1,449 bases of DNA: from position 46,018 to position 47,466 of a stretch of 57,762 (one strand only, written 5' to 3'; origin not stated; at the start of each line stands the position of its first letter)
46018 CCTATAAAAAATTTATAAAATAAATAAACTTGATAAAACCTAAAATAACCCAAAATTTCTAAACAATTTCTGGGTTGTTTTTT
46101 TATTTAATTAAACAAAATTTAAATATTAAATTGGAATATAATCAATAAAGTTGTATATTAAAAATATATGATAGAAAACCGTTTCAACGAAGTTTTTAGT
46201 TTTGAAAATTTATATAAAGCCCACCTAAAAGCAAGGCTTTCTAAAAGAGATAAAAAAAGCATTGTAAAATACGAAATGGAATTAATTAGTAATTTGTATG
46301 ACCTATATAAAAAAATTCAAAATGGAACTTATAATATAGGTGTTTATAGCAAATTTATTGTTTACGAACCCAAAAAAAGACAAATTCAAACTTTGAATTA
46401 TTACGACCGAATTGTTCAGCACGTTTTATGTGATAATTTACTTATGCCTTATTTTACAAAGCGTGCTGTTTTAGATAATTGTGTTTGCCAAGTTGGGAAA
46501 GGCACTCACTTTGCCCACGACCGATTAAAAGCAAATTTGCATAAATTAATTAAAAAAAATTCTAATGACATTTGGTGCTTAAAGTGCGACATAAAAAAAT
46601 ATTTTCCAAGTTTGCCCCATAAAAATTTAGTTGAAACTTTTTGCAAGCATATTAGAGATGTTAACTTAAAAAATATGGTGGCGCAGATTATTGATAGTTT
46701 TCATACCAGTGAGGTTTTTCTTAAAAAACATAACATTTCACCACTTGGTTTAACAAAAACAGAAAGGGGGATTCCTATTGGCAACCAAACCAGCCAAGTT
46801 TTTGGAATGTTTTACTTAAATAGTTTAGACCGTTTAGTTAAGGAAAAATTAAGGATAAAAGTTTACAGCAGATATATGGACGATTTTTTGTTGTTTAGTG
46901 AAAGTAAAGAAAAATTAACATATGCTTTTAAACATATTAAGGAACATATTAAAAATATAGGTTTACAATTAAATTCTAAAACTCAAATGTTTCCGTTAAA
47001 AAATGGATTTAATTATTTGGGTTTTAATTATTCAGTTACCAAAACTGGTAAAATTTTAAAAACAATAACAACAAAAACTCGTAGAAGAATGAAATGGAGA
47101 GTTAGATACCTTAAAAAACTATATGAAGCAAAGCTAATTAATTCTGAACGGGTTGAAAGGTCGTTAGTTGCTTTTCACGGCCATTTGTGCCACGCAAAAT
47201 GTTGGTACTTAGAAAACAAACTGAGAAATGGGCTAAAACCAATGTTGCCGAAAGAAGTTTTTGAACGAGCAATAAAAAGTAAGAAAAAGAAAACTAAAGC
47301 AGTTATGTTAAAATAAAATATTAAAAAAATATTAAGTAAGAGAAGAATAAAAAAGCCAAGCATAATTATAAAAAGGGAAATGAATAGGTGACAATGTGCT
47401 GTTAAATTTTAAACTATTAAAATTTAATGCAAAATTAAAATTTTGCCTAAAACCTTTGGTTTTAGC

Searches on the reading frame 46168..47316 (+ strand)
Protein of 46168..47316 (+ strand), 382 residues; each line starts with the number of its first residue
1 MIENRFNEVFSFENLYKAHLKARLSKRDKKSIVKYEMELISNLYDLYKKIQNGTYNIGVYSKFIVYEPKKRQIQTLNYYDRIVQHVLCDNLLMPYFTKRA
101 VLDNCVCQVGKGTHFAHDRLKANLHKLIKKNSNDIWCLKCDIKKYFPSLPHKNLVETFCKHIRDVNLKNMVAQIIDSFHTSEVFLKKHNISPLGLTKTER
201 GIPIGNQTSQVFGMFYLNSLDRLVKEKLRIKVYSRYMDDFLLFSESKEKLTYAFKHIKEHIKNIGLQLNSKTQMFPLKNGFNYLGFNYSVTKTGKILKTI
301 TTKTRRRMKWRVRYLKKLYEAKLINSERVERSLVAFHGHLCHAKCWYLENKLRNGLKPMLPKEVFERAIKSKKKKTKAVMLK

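Call 10: search_protein_families(library=pfam, proteins=[window:46168-47316:+], max_evalue=0.01)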
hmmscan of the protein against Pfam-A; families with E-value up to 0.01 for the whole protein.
window:46168-47316:+ (382 aa): 2 families
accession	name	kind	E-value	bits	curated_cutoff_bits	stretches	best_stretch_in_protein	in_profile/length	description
PF00078.32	RVT_1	-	2.2e-20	73.7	29.6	1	69-287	8-204/205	Reverse transcriptase (RNA-dependent DNA polymerase)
PF03135.19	CagE_TrbE_VirB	-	0.00086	19.8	21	0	9-72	96-161/204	CagE, TrbE, VirB family, component of type IV transporter system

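Call 15: find_encoding_contigs(protein=window:46168-47316:+, flank=10000, max_places=10)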
Protein window:46168-47316:+ (382 aa): 12 contigs read that carry it; 10 places shown.
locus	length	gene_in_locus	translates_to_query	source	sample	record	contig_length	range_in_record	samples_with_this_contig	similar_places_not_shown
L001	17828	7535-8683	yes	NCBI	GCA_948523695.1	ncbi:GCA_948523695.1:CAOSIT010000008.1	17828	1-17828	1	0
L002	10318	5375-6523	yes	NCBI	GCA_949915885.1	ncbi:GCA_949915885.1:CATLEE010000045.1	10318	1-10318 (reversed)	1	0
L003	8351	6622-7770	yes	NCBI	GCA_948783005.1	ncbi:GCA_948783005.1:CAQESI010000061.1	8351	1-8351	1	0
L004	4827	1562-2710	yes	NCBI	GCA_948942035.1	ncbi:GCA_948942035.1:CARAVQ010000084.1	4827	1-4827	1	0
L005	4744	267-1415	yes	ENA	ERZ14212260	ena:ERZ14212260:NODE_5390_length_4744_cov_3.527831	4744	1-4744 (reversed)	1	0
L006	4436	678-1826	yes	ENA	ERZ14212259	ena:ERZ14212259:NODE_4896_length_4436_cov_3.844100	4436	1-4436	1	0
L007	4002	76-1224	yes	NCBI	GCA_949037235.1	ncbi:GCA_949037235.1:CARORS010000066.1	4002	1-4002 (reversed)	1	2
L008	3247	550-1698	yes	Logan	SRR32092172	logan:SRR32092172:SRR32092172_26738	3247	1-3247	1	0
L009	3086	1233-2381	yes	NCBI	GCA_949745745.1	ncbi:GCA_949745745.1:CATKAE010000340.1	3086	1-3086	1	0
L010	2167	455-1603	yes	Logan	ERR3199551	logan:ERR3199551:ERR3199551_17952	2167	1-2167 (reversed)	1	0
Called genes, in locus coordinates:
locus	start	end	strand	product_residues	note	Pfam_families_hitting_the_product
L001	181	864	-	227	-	PF09365:DUF2461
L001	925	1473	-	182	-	PF00440:TetR_N (faint)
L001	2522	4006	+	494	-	PF00483:NTP_transferase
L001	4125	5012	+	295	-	PF02811:PHP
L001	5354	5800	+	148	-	PF00149:Metallophos (faint), PF12850:Metallophos_2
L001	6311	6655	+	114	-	PF01381:HTH_3, PF12844:HTH_19, PF13443:HTH_26, PF13560:HTH_31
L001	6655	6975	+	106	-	PF01381:HTH_3, PF12844:HTH_19, PF13443:HTH_26, PF13560:HTH_31 (weak), PF15731:MqsA_antitoxin (weak)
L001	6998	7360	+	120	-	PF01381:HTH_3, PF12844:HTH_19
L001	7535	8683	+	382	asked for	PF00078:RVT_1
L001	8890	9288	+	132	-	PF22296:bAvd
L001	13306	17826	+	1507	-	?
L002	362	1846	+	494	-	PF00483:NTP_transferase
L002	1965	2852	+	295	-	PF02811:PHP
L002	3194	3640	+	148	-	PF00149:Metallophos (faint), PF12850:Metallophos_2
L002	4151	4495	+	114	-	PF01381:HTH_3, PF12844:HTH_19, PF13443:HTH_26, PF13560:HTH_31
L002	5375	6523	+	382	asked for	PF00078:RVT_1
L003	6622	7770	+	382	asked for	PF00078:RVT_1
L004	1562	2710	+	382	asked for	PF00078:RVT_1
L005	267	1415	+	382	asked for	PF00078:RVT_1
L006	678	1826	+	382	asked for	PF00078:RVT_1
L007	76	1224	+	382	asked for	PF00078:RVT_1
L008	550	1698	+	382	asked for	PF00078:RVT_1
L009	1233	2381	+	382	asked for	PF00078:RVT_1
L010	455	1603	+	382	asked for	PF00078:RVT_1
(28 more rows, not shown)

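Call 19: find_related_loci(query=window:46168-47316:+, collection=genome_contigs, flank=10000)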
Query window:46168-47316:+ (382 aa) in genome_contigs; peptide patterns used: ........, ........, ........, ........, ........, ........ (x = any residue, [..] = any of these).
352 stretches matched a pattern; 302 encode a relative of the query (tblastn E <= 1e-3); the best 80 are kept; 80 distinct loci.
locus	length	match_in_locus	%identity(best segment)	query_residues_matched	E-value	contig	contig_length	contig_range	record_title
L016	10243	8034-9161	57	1-374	3e-142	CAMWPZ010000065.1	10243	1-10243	MAG TPA_asm: uncultured Clostridia bacterium isolate SRR14411243_bin.5_metawrap_v1.3_MAG genome assembly, contig: NODE.1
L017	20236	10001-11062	58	1-352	1e-140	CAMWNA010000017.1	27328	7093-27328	MAG TPA_asm: uncultured Clostridia bacterium isolate SRR14411288_bin.14_metawrap_v1.3_MAG genome assembly, contig: NODE.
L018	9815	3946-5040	56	1-363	2e-139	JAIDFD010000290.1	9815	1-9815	MAG: Clostridia bacterium isolate SC0320_S5_13 SC0320_S5_13_contig_290, whole genome shotgun sequence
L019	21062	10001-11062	56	1-352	3e-138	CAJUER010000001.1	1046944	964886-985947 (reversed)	MAG TPA_asm: uncultured Christensenella sp. isolate MGBC128313 genome assembly, contig: MGBC128313.1, whole genome shotg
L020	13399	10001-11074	57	1-356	1e-137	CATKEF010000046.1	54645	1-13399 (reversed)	MAG: uncultured Eubacteriales bacterium isolate iMGMC-890_1678881666 genome assembly, contig: MegahitA5_3827, whole geno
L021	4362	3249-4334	56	1-360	6e-140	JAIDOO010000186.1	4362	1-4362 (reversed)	MAG: Clostridia bacterium isolate SC0351_S18_8 SC0351_S18_8_contig_186, whole genome shotgun sequence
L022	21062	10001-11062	55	1-352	2e-137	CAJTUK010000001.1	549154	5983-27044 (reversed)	MAG TPA_asm: uncultured Christensenella sp. isolate MGBC114492 genome assembly, contig: MGBC114492.1, whole genome shotg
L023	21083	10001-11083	55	1-360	2e-136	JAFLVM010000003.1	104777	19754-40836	MAG: Clostridiales bacterium isolate HAN105 Seq3, whole genome shotgun sequence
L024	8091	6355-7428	57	1-357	5e-136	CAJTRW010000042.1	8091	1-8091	MAG TPA_asm: uncultured Christensenella sp. isolate MGBC111253 genome assembly, contig: MGBC111253.42, whole genome shot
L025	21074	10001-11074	57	1-357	8e-136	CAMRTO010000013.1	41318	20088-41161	MAG TPA_asm: uncultured Clostridia bacterium isolate SRR13573577_bin.55_metawrap_v1.3_MAG genome assembly, contig: NODE.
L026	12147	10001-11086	56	1-360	6e-136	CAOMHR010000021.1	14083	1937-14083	MAG TPA_asm: Candidatus Borkfalkiaceae bacterium isolate MGBC124640 genome assembly, contig: MGBC124640.21, whole genome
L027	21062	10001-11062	54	1-352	4e-135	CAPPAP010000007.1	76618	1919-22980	MAG TPA_asm: Candidatus Borkfalkiaceae bacterium isolate MGBC155142 genome assembly, contig: MGBC155142.7, whole genome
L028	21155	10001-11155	51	1-360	8e-135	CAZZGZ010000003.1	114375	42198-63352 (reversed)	MAG TPA_asm: uncultured Lachnospiraceae bacterium isolate SRP222994_co1_522 genome assembly, contig: NODE_130_length_114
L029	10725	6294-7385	54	1-363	1e-134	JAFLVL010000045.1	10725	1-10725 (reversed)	MAG: Clostridiales bacterium isolate HAN104 Seq45, whole genome shotgun sequence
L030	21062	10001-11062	55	1-352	1e-134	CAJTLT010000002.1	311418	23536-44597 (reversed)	MAG TPA_asm: uncultured Christensenella sp. isolate MGBC104908 genome assembly, contig: MGBC104908.2, whole genome shotg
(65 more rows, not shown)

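Call 47: search_solved_structures(query=window:46168-47316:+, max_evalue=0.001, show_alignments=1)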
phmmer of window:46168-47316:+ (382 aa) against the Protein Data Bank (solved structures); distinct sequences matched with E-value up to 0.001: 12.
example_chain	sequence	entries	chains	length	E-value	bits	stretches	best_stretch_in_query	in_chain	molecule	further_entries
8ub7_A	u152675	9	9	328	3.4e-35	125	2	4-163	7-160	Reverse transcriptase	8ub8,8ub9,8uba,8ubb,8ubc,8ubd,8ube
6me0_C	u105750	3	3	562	3.2e-09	39.6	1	194-297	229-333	Maturase reverse transcriptase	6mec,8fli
7uim_D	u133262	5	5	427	2.1e-06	30.3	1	129-315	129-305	Group II intron reverse transcriptase/maturase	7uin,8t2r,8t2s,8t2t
5hhj_A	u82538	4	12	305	2.2e-06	30.3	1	124-290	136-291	Retron-type reverse transcriptase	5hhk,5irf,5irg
5hhl_A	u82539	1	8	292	3.4e-06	29.7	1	127-288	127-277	Retron-type reverse transcriptase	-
8bgj_A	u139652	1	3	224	3.1e-05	26.5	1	134-285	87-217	RNA-directed DNA polymerase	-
7kft_D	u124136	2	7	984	0.00012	24.6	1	135-288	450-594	Cas6-RT-Cas1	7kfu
6ar1_A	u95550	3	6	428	0.00016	24.2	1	53-317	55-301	GsI-IIC RT | Trt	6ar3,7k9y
7r08_A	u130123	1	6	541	0.00031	23.2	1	198-274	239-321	Reverse transcriptase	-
9wy8_A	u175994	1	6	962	0.00034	23.1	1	193-292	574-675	Maltose/maltodextrin-binding periplasmic protein,Reverse transcriptase domain-containing p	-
9d5x_A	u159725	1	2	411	0.00093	21.6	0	137-310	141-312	Group II intron-like 4 reverse transcriptase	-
9d4s_A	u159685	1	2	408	0.00095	21.6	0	137-310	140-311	Group II intron-like 4 reverse transcriptase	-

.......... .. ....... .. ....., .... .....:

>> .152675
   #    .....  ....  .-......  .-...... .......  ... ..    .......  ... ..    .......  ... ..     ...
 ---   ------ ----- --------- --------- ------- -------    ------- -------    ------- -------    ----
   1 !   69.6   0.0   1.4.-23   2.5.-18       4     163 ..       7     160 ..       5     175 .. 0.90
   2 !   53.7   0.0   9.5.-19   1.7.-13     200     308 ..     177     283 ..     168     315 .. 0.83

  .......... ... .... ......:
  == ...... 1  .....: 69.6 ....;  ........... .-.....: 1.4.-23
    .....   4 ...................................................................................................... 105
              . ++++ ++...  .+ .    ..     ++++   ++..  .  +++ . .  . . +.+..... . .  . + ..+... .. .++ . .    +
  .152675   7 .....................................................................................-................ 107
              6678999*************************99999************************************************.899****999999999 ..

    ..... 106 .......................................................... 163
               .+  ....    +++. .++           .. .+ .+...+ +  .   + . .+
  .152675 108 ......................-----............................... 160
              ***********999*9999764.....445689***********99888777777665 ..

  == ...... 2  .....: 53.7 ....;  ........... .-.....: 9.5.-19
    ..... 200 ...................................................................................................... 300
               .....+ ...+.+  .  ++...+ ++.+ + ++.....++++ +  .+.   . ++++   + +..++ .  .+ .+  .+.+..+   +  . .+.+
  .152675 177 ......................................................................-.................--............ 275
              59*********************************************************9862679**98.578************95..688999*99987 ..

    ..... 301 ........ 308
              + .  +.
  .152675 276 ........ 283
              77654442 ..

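Call 70: list_cluster_members(proteins=[window:46168-47316:+, window:24382-26883:+, window:18369-19877:+])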
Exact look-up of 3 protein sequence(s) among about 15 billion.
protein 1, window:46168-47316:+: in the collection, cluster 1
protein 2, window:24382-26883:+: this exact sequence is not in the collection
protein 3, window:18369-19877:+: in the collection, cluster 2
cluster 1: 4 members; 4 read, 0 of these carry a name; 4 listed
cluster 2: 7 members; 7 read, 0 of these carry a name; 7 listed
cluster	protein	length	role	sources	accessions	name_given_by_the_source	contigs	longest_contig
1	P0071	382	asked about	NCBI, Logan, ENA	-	-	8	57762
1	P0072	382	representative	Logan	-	-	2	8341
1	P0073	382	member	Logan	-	-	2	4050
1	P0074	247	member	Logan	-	-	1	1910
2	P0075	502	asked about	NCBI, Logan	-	-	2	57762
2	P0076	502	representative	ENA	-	-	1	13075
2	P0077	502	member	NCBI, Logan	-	-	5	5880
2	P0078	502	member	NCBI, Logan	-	-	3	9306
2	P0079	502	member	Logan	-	-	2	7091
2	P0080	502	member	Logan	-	-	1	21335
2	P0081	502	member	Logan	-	-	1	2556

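Call 79: search_protein_families(library=ncbifam, proteins=[window:46168-47316:+], max_evalue=0.01)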
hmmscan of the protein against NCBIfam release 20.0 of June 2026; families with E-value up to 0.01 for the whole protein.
window:46168-47316:+ (382 aa): 6 families
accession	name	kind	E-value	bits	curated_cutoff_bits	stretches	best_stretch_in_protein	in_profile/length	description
TIGR04416.1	group_II_RT_mat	equivalog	9.1e-27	94.1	300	1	28-321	21-304/353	group II intron reverse transcriptase/maturase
NF041747.1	Drt3a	equivalog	3.9e-19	69.3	200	1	9-321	5-301/412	antiviral reverse transcriptase Drt3a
NF038233.2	retron_St85_RT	exception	1.5e-12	47.4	235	1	130-274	84-212/289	retron St85 family RNA-directed DNA polymerase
NF041750.1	Drt5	equivalog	3.9e-09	36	550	1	130-273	122-249/484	antiviral reverse transcriptase Drt5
NF041749.1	Drt4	equivalog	4.6e-07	29.2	450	1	200-275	193-267/489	antiviral reverse transcriptase Drt4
NF041748.1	Drt3b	equivalog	2.6e-06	26.4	350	1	200-271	230-310/647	antiviral reverse transcriptase Drt3b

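Call 89: find_related_loci(query=window:46168-47316:+, collection=viral_contigs, flank=6000)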
Query window:46168-47316:+ (382 aa) in viral_contigs; peptide patterns used: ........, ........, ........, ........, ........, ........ (x = any residue, [..] = any of these).
12 stretches matched a pattern; 11 encode a relative of the query (tblastn E <= 1e-3); 11 distinct loci.
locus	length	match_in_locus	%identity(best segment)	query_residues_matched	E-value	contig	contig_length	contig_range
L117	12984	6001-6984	39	6-354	9e-78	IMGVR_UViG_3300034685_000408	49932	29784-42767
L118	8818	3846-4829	39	6-354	2e-77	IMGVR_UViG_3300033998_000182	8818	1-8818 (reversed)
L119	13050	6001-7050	35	6-352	9e-70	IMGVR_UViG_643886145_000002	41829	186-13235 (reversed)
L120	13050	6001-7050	34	6-352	1e-68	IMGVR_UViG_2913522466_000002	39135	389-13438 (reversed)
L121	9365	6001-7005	36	2-360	2e-60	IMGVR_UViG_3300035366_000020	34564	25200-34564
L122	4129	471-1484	33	4-356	5e-53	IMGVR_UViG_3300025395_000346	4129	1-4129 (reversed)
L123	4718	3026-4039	33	4-356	6e-53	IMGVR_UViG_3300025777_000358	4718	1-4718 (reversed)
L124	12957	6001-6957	34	1-352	9e-47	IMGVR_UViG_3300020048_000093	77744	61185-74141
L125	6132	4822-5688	34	1-311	5e-45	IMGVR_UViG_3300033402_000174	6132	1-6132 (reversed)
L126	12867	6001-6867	34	1-311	5e-45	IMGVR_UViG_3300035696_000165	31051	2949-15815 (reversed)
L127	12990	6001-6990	31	6-352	3e-43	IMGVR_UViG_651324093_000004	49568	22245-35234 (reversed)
